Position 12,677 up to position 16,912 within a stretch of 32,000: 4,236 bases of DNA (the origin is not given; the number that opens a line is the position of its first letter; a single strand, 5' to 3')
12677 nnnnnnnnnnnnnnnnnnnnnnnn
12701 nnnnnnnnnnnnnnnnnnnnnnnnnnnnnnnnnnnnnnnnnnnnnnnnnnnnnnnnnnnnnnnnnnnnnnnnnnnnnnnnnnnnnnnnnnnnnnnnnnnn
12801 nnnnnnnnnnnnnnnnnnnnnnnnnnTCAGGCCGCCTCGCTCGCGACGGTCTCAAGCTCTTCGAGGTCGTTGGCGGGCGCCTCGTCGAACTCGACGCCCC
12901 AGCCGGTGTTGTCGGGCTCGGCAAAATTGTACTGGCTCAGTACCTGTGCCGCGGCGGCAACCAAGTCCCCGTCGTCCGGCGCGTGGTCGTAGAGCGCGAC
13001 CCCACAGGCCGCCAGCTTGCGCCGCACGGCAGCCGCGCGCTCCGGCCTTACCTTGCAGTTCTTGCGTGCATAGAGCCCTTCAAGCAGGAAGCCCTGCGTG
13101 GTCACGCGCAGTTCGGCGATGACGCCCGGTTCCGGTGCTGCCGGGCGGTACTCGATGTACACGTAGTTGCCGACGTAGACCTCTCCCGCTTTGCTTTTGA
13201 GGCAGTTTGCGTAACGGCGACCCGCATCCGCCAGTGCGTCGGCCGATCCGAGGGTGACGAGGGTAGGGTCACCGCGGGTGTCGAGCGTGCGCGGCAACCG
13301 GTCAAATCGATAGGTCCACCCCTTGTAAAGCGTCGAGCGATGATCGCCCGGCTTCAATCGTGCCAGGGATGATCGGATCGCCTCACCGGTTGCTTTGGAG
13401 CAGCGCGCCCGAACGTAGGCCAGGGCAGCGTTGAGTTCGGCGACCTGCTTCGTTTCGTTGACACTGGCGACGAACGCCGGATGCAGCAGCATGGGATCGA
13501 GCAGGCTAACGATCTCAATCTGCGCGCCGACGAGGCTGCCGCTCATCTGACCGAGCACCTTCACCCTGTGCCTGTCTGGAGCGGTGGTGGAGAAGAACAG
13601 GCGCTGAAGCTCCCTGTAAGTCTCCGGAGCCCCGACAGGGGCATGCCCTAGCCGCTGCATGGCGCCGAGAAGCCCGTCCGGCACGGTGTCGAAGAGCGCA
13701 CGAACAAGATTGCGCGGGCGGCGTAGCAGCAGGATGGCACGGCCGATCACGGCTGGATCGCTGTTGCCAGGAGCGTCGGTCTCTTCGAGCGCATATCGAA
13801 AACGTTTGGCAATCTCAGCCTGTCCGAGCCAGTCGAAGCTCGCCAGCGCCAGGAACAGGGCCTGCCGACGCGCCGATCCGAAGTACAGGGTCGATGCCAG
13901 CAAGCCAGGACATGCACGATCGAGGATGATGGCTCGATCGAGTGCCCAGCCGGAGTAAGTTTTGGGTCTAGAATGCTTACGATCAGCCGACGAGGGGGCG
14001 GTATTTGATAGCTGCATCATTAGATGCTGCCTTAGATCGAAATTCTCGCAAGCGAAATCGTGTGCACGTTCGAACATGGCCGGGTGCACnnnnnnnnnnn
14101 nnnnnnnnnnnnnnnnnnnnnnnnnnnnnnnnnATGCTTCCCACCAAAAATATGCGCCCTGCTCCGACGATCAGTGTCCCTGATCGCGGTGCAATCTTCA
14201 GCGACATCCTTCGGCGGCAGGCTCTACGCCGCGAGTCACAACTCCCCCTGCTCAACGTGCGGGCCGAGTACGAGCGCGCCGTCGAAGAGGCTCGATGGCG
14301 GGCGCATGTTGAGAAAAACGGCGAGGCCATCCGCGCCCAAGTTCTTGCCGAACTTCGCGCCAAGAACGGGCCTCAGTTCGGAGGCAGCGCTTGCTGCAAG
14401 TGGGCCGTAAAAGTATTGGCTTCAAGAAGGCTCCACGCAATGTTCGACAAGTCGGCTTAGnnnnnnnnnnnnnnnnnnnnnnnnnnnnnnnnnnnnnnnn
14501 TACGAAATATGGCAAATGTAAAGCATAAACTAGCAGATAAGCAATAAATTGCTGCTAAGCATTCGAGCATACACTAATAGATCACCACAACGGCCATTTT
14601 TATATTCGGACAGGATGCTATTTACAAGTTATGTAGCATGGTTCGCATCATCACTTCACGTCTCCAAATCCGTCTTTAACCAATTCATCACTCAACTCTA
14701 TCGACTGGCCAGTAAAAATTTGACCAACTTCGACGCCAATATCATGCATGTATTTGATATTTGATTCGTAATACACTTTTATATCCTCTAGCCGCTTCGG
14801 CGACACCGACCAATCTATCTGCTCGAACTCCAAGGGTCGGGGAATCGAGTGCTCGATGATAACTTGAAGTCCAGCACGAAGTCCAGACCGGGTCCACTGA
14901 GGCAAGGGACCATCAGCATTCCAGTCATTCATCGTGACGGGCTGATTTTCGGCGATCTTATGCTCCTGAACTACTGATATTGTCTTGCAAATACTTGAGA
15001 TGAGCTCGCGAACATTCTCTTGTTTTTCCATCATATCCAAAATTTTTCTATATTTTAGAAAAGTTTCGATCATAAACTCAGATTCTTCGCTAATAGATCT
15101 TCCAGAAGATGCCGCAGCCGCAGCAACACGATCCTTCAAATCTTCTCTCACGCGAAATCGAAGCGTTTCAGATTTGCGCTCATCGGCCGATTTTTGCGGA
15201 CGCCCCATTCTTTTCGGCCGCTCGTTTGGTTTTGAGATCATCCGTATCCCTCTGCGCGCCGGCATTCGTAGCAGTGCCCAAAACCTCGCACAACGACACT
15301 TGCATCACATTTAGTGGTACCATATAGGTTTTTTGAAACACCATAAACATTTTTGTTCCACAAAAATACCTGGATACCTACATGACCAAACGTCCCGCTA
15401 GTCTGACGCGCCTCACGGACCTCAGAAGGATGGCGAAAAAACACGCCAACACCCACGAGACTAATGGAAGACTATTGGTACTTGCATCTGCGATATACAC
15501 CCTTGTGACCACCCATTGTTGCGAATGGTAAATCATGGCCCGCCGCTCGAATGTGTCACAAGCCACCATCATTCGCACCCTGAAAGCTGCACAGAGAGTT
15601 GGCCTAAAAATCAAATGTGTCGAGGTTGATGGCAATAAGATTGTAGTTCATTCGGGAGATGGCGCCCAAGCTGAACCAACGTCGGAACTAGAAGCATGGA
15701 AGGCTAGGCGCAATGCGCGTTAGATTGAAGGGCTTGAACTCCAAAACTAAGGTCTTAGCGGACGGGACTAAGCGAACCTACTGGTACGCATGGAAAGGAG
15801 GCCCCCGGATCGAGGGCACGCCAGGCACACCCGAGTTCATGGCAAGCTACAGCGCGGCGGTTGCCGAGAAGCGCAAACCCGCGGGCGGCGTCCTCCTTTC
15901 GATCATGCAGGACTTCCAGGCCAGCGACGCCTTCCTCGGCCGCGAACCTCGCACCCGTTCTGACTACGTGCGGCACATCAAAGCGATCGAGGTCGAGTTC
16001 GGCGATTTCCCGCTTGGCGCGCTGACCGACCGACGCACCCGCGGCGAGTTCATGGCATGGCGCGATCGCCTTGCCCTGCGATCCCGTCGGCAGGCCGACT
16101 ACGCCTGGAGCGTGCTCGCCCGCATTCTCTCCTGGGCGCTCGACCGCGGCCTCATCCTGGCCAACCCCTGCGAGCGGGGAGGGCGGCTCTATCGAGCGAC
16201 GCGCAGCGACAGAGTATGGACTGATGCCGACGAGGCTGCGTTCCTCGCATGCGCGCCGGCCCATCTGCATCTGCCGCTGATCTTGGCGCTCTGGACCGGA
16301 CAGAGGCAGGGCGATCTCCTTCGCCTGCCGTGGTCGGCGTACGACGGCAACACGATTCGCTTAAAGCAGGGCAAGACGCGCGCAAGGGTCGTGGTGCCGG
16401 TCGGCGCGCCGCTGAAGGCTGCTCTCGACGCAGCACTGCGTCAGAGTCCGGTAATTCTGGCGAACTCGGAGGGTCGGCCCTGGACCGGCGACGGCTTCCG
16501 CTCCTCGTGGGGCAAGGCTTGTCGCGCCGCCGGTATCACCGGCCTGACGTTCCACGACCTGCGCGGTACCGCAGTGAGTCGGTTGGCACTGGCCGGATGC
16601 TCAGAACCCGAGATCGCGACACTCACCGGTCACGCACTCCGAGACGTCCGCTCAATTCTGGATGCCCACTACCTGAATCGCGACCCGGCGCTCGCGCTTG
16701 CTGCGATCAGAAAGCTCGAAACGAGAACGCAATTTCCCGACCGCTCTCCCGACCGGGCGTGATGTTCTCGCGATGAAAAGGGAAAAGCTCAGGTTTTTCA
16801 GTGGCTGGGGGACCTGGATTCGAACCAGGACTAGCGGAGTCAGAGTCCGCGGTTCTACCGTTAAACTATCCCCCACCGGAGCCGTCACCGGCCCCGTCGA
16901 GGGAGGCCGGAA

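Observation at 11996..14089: Translationally coupled four-gene operon: 420-aa protein, RDxRG-repeat mini-protein, J-domain co-chaperone, 42-aa membrane peptide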

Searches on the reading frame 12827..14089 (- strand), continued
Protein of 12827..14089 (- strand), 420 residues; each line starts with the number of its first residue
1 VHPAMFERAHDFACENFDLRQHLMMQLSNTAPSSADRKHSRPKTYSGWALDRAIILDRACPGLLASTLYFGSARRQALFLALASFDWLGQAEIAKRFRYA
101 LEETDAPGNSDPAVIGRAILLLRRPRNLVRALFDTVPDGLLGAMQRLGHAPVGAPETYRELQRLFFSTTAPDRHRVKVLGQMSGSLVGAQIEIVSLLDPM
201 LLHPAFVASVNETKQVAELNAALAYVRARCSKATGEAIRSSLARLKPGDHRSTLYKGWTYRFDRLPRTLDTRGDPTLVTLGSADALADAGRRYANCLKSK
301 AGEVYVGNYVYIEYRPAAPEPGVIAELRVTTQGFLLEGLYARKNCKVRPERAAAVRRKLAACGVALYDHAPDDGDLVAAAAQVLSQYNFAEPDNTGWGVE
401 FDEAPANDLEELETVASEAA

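Call 109: find_related_loci(query=A1, collection=viral_contigs, flank=6000)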
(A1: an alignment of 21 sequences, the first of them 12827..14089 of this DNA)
Query A1 (420 aa) in viral_contigs; peptide patterns used: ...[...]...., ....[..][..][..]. (x = any residue, [..] = any of these).
84 stretches matched a pattern, but none encodes a relative of the query by tblastn (E <= 1e-3).

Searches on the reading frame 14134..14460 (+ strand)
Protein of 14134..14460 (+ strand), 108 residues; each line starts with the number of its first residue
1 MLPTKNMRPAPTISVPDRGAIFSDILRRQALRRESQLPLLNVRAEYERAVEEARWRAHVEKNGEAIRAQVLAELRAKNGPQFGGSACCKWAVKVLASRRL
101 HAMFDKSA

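Call 4: search_protein_families(library=pfam, proteins=[window:14134-14460:+], max_evalue=0.1)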
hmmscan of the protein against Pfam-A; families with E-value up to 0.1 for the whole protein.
window:14134-14460:+ (108 aa): 0 families

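Call 5: search_protein_families(library=ncbifam, proteins=[window:14134-14460:+], max_evalue=0.1)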
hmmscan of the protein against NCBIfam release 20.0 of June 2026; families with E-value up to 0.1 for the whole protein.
window:14134-14460:+ (108 aa): 0 families

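Call 6: search_protein_families(library=padloc, proteins=[window:14134-14460:+], max_evalue=0.1)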
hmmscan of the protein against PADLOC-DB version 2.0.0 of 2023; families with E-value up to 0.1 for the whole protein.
window:14134-14460:+ (108 aa): 0 families
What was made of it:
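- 14134..14460 (+): U: divergently transcribed 108-aa helical protein of unknown family. It has no Pfam, NCBIfam or PADLOC match (calls 4, 5, 6).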

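Call 53: search_protein_families(library=phrogs, proteins=[window:14134-14460:+], max_evalue=0.05)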
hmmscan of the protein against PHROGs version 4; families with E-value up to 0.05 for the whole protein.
window:14134-14460:+ (108 aa): 1 family
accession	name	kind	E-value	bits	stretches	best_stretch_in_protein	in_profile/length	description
phrog_36805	-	tail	0.04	14.8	1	43-81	82-120/303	tail length tape measure protein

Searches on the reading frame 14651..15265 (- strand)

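Call 4: search_protein_families(library=pfam, proteins=[window:14651-15265:-], max_evalue=0.1)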
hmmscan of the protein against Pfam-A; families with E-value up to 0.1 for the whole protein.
window:14651-15265:- (204 aa): 3 families
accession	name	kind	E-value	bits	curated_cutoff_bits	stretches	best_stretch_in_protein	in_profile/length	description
PF05534.18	HicB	-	0.0077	16.6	21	1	23-58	8-43/51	HicB family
PF21983.2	NikA-like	-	0.015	15.9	27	1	30-73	2-42/72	Mobilization protein NikA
PF04221.18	RelB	-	0.029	14.7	22.4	1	33-88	2-58/82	RelB antitoxin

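Call 5: search_protein_families(library=ncbifam, proteins=[window:14651-15265:-], max_evalue=0.1)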
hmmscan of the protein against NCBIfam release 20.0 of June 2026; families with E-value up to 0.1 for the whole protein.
window:14651-15265:- (204 aa): 0 families

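Call 6: search_protein_families(library=padloc, proteins=[window:14651-15265:-], max_evalue=0.1)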
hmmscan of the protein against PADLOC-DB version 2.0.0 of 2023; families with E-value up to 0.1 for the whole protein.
window:14651-15265:- (204 aa): 0 families

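Call 53: search_protein_families(library=phrogs, proteins=[window:14651-15265:-], max_evalue=0.05)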
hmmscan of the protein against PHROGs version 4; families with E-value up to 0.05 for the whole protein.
window:14651-15265:- (204 aa): 6 families
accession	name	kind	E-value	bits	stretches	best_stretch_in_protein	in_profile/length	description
phrog_228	-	transcription regulation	0.00017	22.5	1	27-83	5-61/251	Arc-like repressor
phrog_795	-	other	0.0056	18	1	25-95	10-91/116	partition protein ATPase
phrog_582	-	transcription regulation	0.042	15.1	0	25-74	50-99/105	Arc-like repressor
phrog_876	-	transcription regulation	0.042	14.4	1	12-99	50-133/239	transcriptional repressor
phrog_3178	-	transcription regulation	0.046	15.1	0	30-74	7-51/125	Arc-like DNA binding domain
phrog_2737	-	unknown function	0.049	14.6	0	31-68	3-40/86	-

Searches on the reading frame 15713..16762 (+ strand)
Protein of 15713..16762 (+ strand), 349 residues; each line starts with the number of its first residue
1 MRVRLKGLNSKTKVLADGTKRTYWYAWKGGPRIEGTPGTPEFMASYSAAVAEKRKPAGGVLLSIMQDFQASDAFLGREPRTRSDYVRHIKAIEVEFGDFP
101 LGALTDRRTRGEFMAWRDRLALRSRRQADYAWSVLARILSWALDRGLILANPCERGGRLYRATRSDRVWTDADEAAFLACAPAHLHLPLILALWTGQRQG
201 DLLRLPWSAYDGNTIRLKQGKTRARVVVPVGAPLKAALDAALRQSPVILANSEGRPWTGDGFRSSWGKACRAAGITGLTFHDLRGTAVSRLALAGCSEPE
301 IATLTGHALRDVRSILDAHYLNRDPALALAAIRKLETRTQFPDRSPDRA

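Call 4: search_protein_families(library=pfam, proteins=[window:15713-16762:+], max_evalue=0.1)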
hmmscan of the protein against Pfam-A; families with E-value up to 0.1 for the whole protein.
window:15713-16762:+ (349 aa): 1 family
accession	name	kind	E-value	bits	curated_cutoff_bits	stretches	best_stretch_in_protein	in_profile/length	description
PF00589.27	Phage_integrase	-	6.7e-14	52.5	27.1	1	179-308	18-157/172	Phage integrase family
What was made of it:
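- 15713..16762 (+): Context: tyrosine integrase of the island. Pfam Phage_integrase, E 6.7e-14 (call 4).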

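Call 5: search_protein_families(library=ncbifam, proteins=[window:15713-16762:+], max_evalue=0.1)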
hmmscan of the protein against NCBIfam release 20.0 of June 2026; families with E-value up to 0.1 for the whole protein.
window:15713-16762:+ (349 aa): 2 families
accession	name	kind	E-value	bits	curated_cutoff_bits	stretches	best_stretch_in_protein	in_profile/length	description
NF040815.2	recomb_XerA_Arch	equivalog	0.01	15.4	220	1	75-308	10-243/263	site-specific tyrosine recombinase/integron integrase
NF002331.0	PRK01287.1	subfamily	0.049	12.6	371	0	136-286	108-264/365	site-specific tyrosine recombinase XerC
